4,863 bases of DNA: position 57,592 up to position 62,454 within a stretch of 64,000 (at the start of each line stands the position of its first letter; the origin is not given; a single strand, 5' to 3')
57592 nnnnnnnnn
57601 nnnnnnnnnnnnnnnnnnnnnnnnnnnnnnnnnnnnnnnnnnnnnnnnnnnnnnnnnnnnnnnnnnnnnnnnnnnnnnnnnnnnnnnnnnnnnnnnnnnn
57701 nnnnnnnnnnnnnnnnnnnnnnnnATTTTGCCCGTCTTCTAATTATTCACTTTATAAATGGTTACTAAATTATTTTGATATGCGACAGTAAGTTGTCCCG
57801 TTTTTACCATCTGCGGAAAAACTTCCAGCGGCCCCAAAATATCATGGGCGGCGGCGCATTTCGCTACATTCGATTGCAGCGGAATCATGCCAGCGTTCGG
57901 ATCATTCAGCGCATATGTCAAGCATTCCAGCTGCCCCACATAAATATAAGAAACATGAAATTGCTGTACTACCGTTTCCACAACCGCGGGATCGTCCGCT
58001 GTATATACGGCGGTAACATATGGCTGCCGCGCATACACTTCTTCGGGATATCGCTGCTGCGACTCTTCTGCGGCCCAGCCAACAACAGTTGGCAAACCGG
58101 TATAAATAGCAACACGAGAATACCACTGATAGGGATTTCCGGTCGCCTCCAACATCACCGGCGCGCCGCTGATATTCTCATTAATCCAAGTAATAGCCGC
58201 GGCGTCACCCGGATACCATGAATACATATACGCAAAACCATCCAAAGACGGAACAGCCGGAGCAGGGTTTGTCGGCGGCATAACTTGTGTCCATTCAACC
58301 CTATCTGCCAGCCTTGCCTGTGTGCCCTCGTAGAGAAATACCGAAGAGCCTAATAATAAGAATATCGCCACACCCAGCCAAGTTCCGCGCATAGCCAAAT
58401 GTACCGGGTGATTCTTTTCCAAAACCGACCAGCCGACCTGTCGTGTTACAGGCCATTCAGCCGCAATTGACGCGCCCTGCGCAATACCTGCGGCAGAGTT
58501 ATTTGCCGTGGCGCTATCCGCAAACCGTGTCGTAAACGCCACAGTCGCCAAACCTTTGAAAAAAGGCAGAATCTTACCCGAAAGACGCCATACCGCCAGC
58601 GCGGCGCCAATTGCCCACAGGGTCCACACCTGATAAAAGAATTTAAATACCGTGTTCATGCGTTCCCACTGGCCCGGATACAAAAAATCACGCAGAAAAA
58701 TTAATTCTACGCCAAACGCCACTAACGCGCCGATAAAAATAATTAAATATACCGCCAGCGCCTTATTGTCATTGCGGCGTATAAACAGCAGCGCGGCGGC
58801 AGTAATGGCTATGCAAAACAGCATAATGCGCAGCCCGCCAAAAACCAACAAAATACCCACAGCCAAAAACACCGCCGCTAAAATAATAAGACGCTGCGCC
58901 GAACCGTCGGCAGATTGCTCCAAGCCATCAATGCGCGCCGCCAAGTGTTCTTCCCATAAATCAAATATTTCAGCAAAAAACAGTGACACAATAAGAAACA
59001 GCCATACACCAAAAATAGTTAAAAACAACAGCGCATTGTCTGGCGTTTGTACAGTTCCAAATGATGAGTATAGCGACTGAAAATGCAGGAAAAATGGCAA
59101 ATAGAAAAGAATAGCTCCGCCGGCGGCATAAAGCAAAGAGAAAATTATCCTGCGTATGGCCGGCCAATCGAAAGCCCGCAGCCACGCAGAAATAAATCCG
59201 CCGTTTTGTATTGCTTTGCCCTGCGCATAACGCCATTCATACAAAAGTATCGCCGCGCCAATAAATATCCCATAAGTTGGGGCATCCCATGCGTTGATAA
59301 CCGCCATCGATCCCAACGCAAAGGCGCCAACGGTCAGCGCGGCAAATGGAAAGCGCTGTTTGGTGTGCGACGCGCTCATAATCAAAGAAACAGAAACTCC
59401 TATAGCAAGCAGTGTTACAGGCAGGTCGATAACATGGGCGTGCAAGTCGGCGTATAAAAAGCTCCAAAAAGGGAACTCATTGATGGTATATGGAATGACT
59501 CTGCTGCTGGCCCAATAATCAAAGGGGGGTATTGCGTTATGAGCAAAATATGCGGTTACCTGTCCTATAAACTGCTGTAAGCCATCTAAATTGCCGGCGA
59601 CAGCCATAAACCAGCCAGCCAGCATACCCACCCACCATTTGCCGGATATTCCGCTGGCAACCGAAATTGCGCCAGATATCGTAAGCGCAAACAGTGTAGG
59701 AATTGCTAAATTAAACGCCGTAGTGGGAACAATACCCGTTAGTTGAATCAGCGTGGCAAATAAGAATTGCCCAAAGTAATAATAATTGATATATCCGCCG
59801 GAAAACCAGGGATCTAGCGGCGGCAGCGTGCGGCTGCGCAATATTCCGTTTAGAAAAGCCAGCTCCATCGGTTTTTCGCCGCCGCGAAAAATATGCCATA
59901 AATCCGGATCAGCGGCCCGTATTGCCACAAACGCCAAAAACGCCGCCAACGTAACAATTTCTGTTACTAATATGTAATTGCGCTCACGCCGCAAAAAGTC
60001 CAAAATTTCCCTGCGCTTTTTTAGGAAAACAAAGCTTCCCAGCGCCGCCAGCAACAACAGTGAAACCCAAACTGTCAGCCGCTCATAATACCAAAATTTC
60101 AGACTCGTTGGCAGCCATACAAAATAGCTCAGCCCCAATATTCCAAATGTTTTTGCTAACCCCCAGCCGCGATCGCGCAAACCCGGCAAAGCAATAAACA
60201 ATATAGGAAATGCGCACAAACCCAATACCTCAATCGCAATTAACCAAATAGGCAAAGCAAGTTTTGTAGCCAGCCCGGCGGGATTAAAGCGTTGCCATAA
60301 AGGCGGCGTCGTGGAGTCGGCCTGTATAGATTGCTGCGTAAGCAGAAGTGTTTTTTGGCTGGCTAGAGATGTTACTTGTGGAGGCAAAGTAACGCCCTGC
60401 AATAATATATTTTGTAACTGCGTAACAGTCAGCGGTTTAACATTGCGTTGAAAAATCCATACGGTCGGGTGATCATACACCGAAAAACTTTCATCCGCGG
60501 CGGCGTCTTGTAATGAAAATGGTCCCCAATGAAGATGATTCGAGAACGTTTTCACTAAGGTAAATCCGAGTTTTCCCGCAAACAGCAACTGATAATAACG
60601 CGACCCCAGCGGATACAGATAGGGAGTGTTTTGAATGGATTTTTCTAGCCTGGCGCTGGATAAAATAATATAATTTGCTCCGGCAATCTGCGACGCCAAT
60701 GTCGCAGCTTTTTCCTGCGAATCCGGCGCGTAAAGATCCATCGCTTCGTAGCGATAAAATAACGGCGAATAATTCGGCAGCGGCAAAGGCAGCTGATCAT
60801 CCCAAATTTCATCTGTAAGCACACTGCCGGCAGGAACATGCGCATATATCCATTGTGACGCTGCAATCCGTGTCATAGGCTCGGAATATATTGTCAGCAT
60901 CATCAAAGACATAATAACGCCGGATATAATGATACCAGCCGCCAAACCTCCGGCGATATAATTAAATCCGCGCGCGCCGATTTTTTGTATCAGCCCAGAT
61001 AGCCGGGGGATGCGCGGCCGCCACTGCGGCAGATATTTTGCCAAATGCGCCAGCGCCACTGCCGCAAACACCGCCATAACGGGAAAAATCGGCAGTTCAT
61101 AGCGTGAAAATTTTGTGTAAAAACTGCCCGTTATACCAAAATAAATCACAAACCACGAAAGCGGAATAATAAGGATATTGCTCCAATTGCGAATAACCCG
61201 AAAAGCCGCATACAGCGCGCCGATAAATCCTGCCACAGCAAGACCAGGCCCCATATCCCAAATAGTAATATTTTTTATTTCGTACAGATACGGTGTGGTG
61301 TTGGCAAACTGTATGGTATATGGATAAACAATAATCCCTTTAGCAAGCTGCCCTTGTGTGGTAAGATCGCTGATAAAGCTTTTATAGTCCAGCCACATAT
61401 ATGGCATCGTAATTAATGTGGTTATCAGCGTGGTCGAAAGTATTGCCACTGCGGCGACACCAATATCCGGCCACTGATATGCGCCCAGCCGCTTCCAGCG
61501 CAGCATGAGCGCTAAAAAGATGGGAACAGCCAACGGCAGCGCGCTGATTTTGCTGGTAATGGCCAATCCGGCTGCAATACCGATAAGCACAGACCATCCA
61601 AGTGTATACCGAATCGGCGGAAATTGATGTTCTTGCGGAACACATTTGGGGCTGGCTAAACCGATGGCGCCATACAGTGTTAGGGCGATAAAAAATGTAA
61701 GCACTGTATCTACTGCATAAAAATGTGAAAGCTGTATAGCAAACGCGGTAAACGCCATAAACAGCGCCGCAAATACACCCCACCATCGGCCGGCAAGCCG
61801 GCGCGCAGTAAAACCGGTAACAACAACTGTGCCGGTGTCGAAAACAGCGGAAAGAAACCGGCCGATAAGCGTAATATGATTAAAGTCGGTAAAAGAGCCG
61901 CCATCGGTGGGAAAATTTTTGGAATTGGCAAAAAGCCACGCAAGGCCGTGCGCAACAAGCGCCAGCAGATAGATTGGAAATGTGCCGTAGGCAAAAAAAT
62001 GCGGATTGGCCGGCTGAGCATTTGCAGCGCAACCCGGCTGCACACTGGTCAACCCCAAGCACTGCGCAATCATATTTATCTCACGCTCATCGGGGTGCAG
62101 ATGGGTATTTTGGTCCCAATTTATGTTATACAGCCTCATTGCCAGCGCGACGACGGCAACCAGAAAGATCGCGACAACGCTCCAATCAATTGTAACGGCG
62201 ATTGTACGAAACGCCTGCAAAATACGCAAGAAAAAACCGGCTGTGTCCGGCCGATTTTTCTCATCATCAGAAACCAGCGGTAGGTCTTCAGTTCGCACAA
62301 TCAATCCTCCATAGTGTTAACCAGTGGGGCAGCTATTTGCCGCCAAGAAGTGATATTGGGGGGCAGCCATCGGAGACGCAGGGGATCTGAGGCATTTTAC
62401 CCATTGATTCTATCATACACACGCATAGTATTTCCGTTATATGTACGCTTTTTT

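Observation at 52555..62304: Three consecutive giant membrane proteins: a GT-C-like/YYY fusion, a stand-alone YYY (DUF2298) protein and a stand-alone GT-C-like protein, forming an uncharacterised envelope glycosylation machine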

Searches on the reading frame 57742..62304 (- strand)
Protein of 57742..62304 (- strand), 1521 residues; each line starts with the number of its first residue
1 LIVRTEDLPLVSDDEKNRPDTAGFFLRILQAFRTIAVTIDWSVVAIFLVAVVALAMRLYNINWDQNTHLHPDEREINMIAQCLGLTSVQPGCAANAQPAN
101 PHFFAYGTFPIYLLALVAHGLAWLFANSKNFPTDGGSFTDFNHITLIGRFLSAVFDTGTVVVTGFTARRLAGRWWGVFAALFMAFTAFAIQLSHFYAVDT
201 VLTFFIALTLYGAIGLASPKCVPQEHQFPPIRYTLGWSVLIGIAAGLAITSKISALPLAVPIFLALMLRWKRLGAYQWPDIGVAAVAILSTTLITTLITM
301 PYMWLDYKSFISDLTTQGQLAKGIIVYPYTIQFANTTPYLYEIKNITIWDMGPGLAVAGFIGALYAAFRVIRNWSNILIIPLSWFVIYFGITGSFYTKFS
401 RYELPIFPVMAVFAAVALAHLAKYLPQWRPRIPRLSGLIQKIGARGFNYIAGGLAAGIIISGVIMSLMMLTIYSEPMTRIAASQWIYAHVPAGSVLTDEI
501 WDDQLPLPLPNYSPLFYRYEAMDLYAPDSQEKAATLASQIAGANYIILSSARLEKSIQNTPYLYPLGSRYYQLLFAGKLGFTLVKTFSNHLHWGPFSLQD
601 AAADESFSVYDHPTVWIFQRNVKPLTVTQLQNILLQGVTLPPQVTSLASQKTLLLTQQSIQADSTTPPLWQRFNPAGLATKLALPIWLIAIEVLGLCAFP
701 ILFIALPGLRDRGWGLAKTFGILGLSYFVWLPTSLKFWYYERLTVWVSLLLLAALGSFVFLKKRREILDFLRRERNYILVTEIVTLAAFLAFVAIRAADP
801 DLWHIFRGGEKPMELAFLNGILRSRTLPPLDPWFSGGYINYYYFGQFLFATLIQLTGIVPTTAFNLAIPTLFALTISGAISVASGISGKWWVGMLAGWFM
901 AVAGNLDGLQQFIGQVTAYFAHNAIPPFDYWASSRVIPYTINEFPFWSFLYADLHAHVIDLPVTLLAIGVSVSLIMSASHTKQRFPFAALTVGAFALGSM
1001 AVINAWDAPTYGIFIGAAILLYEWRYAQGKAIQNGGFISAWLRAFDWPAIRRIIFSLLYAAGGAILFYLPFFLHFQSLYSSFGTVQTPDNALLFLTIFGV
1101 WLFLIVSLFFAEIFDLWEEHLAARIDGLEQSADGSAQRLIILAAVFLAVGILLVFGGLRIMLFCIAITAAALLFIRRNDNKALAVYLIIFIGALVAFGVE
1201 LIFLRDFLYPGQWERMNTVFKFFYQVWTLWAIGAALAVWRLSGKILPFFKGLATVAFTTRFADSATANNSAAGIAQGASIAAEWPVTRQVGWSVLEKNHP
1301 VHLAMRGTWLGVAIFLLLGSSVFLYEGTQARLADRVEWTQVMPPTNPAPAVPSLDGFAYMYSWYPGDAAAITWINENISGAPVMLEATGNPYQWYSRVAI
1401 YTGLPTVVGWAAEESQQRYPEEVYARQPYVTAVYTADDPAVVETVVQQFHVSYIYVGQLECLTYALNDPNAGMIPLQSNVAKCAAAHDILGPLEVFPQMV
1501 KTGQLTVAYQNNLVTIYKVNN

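Call 6: search_protein_families(library=pfam, proteins=[window:57742-62304:-], max_evalue=0.1)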
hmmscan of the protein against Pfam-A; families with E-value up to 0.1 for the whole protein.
window:57742-62304:- (1521 aa): 3 families
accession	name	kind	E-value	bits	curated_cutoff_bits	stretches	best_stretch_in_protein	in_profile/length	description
PF10060.15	DUF2298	-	3.7e-112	376.2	27.8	1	726-1230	3-488/488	Uncharacterized membrane protein (DUF2298)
PF02366.24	PMT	-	1.1e-09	38.7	22.7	1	120-304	55-232/245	Dolichyl-phosphate-mannose-protein mannosyltransferase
PF13231.12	PMT_2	-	4.6e-06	27.4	26.1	1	149-289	25-152/160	Dolichyl-phosphate-mannose-protein mannosyltransferase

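Call 7: search_protein_families(library=ncbifam, proteins=[window:57742-62304:-], max_evalue=0.1)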
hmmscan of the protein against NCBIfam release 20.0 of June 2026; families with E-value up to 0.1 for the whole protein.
window:57742-62304:- (1521 aa): 1 family
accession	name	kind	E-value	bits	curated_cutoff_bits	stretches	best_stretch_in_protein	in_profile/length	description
TIGR03662.1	Chlor_Arch_YYY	subfamily_domain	9.2e-149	497.3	300.25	1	686-1468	7-703/727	chlor_Arch_YYY domain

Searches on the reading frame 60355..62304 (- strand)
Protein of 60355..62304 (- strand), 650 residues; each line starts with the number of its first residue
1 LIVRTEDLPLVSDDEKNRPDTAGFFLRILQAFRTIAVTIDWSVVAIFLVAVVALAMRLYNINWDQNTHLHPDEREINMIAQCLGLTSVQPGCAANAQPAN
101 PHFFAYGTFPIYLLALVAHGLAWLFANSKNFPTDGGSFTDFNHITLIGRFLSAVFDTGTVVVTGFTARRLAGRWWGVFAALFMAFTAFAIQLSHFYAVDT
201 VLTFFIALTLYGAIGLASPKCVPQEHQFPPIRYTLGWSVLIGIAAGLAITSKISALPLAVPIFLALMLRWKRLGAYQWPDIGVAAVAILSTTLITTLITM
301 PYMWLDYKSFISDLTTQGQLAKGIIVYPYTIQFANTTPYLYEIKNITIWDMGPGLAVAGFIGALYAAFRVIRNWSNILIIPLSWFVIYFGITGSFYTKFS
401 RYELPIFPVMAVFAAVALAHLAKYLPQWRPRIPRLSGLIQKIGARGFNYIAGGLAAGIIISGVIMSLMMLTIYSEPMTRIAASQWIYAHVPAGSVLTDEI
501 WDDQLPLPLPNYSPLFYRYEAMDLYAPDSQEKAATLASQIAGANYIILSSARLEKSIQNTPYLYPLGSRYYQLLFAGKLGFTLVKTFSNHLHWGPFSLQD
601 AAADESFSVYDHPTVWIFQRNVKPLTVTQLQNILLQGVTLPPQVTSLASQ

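Call 19: find_homologous_proteins(query=window:60355-62304:-, max_evalue=0.00001)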
Query window:60355-62304:- (650 aa): 326 proteins with E <= 0.00001 among 8000 candidates; the best 120 are listed.
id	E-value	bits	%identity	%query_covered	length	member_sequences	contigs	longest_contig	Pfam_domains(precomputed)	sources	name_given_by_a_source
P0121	4.1e-195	668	59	83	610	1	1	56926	PF02366.25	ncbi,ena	-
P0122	1.4e-156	541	45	96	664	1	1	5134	-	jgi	jgi:hypothetical protein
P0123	4.3e-141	490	43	99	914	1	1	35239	PF10060.16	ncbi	ncbi:MAG TPA: DUF2298 domain-containing protein, partial [Ktedonobacterales bacterium]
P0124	1.4e-140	488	41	98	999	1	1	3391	PF10060.16,PF02366.25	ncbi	ncbi:MAG TPA: DUF2298 domain-containing protein, partial [Ktedonobacterales bacterium]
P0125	5.1e-139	483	44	92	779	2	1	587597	PF02366.25,PF13231.13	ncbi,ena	-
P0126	1.2e-128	449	42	84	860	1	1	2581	PF10060.16,PF02366.25,PF13231.13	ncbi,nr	ncbi:MAG TPA: DUF2298 domain-containing protein, partial [Ktedonobacterales bacterium]|nr:DUF2298 do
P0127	2.3e-124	435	41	89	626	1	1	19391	PF02366.25,PF13231.13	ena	-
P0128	3.6e-123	431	41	94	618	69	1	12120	PF02366.25,PF13231.13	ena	-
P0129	5.3e-123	430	40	93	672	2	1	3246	PF02366.25,PF13231.13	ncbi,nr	ncbi:MAG TPA: glycosyltransferase family 39 protein, partial [Ktedonobacteraceae bacterium]|nr:glyco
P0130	1.0e-122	429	41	94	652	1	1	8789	PF02366.25,PF13231.13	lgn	-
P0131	2.3e-122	428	41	95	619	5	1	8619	PF02366.25,PF13231.13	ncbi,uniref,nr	ncbi:MAG: phospholipid carrier-dependent glycosyltransferase [Thermogemmatispora sp.]|uniref:phospho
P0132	2.0e-120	422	40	89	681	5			PF02366.25,PF13231.13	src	-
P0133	2.9e-120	421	39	95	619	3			PF02366.25,PF13231.13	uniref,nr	uniref:ArnT-like N-terminal domain-containing protein n=1 Tax=Thermogemmatispora argillosa TaxID=204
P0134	2.9e-120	421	40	95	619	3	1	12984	PF02366.25,PF13231.13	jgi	jgi:hypothetical protein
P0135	4.2e-120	420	40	94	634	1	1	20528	PF02366.25,PF13231.13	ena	-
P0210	2.2e-108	382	37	93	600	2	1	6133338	PF02366.25,PF13231.13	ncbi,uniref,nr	ncbi:glycosyltransferase family 39 protein [Dictyobacter aurantiacus]|uniref:Glycosyltransferase Rgt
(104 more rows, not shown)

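Call 26: find_encoding_contigs(protein=P0210, flank=8000, max_places=1)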
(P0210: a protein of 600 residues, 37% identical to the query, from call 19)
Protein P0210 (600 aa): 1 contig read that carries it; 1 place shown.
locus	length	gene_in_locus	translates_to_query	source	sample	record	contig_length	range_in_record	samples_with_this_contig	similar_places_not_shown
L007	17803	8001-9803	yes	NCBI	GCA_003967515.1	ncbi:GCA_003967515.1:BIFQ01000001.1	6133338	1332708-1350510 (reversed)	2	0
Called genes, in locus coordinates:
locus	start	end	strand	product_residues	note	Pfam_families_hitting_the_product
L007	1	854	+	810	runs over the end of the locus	PF00481:PP2C, PF13672:PP2C_2, PF07228:SpoIIE (faint)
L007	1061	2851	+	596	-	PF01336:tRNA_anti-codon, PF00152:tRNA-synt_2, PF01409:tRNA-synt_2d (faint), PF02938:GAD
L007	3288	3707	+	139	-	PF01022:HTH_5, PF12840:HTH_20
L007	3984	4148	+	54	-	-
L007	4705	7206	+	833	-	PF02861:Clp_N, PF00004:AAA, PF00158:Sigma54_activat (faint), PF17871:AAA_lid_9, PF00004:AAA, PF07724:AAA_2, PF07728:AAA_5, PF10431:ClpB_D2-small, +7 more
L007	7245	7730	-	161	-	PF06616:BsuBI_PstI_RE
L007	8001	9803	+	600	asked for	PF02366:PMT, PF13231:PMT_2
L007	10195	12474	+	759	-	PF13231:PMT_2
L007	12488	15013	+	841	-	PF02366:PMT, PF13231:PMT_2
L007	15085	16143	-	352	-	PF01636:APH, PF03881:Fructosamin_kin (faint)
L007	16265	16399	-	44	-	-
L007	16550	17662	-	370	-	PF00155:Aminotran_1_2, PF12897:Asp_aminotransf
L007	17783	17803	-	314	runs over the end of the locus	PF08240:ADH_N, PF00107:ADH_zinc_N, PF13602:ADH_zinc_N_2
